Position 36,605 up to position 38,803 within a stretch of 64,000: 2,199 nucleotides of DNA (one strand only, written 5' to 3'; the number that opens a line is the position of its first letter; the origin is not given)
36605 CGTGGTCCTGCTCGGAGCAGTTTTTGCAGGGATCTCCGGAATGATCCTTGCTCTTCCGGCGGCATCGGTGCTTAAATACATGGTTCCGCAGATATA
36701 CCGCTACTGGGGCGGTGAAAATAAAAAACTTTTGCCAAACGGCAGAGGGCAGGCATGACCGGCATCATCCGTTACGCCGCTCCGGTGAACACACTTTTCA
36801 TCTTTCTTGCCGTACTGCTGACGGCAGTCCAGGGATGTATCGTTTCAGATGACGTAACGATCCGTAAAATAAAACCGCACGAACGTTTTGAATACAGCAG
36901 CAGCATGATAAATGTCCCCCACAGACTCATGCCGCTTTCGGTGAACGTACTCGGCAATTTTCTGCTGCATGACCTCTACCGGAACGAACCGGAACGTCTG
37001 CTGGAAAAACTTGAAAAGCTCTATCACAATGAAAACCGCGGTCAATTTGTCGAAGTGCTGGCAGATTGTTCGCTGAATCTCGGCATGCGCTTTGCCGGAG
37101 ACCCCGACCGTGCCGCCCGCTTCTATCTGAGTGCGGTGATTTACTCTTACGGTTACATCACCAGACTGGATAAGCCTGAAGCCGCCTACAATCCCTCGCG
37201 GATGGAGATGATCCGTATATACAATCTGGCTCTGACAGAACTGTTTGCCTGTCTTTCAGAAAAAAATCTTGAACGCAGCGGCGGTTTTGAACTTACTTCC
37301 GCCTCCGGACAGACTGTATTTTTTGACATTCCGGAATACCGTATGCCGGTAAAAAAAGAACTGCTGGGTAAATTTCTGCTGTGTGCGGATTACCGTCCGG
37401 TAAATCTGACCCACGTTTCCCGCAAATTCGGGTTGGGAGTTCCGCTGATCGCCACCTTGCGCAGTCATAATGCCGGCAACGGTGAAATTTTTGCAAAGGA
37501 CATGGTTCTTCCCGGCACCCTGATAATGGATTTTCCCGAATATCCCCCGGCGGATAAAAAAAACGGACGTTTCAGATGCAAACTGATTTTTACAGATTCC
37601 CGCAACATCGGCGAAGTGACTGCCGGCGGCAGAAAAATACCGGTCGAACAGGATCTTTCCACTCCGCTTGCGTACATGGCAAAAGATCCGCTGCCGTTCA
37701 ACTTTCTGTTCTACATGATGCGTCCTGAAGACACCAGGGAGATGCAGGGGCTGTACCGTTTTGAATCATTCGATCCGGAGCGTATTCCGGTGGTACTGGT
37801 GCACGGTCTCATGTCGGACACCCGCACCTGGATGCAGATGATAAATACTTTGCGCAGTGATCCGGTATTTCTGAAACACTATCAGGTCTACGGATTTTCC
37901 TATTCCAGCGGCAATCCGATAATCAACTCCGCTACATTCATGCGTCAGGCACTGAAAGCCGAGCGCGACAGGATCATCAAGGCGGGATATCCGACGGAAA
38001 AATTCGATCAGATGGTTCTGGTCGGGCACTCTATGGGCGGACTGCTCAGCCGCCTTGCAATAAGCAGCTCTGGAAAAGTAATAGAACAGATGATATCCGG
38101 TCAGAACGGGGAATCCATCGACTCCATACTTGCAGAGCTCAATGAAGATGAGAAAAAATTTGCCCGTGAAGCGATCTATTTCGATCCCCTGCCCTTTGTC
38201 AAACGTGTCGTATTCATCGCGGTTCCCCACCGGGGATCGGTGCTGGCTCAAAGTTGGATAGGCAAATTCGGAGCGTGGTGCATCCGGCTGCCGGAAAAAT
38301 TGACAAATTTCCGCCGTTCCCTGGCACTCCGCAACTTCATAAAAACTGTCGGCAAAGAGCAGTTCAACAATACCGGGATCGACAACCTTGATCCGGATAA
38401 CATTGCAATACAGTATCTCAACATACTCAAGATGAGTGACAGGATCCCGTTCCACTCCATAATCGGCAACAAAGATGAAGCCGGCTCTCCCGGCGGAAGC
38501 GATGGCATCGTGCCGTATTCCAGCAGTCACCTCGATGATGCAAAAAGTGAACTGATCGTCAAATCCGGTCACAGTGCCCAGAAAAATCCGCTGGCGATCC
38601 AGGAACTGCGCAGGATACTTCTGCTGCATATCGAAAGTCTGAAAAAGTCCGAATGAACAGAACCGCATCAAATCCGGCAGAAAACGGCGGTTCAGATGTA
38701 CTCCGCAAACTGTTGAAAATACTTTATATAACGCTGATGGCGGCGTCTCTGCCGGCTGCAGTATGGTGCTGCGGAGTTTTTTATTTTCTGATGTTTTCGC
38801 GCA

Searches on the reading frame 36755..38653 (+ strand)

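Call 47: search_protein_families(library=pfam, proteins=[window:36755-38653:+], max_evalue=0.0001)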
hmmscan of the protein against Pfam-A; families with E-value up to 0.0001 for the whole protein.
window:36755-38653:+ (633 aa): 2 families
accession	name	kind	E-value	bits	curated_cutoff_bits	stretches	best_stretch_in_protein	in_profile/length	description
PF01674.24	Lipase_2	-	2.5e-05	24.4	20.3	1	344-438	2-95/219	Lipase (class 2)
PF00561.26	Abhydrolase_1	-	6.2e-05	23.2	25.8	0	417-609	68-241/245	alpha/beta hydrolase fold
